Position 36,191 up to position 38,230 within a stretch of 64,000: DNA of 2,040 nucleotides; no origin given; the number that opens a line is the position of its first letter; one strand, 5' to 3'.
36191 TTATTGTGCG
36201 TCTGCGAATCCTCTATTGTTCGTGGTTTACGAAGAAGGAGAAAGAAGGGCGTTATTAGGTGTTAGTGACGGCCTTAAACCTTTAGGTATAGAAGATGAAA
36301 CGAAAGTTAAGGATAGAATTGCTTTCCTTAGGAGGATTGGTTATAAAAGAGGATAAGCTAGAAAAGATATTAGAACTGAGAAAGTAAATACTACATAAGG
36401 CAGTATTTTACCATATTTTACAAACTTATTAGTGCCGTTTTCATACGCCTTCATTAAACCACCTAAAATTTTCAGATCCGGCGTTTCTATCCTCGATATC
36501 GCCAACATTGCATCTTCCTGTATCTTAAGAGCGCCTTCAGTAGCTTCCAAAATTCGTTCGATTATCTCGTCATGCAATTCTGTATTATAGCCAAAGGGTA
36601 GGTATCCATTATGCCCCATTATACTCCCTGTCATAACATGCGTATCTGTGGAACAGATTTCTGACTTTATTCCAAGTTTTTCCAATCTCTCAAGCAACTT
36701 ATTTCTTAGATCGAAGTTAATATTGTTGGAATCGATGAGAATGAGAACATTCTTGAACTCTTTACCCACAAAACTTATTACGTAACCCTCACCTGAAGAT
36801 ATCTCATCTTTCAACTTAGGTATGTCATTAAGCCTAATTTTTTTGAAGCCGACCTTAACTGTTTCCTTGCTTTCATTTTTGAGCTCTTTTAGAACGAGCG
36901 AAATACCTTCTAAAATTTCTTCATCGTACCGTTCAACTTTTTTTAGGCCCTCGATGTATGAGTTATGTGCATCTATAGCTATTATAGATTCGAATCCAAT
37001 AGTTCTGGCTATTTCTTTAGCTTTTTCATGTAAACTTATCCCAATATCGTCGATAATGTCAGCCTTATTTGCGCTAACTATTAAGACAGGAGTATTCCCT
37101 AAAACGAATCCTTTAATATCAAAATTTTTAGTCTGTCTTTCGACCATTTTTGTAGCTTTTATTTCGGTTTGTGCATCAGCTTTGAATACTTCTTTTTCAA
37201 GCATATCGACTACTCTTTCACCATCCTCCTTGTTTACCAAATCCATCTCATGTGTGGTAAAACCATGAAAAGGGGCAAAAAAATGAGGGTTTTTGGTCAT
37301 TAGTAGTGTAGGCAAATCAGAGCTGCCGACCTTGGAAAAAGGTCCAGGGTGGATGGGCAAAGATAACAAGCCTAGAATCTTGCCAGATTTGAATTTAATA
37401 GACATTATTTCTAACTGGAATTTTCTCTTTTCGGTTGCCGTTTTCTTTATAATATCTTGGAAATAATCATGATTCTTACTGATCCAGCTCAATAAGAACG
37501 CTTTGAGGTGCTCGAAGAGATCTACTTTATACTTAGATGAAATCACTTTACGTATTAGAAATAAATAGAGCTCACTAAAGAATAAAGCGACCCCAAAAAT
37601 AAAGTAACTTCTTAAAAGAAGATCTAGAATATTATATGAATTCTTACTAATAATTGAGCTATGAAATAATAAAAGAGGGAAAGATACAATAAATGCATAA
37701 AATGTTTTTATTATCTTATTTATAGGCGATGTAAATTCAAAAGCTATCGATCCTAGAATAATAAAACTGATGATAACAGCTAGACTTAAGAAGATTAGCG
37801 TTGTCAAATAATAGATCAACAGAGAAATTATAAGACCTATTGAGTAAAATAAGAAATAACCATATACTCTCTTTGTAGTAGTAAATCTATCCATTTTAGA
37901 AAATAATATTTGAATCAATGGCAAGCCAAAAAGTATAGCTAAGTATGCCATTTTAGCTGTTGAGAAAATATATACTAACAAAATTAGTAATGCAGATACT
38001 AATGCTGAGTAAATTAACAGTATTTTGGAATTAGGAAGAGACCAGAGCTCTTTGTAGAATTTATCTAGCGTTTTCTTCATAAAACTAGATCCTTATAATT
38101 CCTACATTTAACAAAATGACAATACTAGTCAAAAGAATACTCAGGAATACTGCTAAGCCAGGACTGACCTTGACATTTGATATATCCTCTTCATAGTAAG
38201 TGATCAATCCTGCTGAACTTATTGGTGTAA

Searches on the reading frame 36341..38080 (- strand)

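Call 114: search_protein_families(library=pfam, proteins=[window:36341-38080:-], max_evalue=0.001)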
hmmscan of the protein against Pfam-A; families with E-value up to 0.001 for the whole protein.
window:36341-38080:- (579 aa): 1 family
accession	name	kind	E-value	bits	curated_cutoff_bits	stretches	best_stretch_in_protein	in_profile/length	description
PF09843.14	DUF2070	-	2.5e-79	267.5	30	1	6-571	2-560/561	Predicted membrane protein (DUF2070)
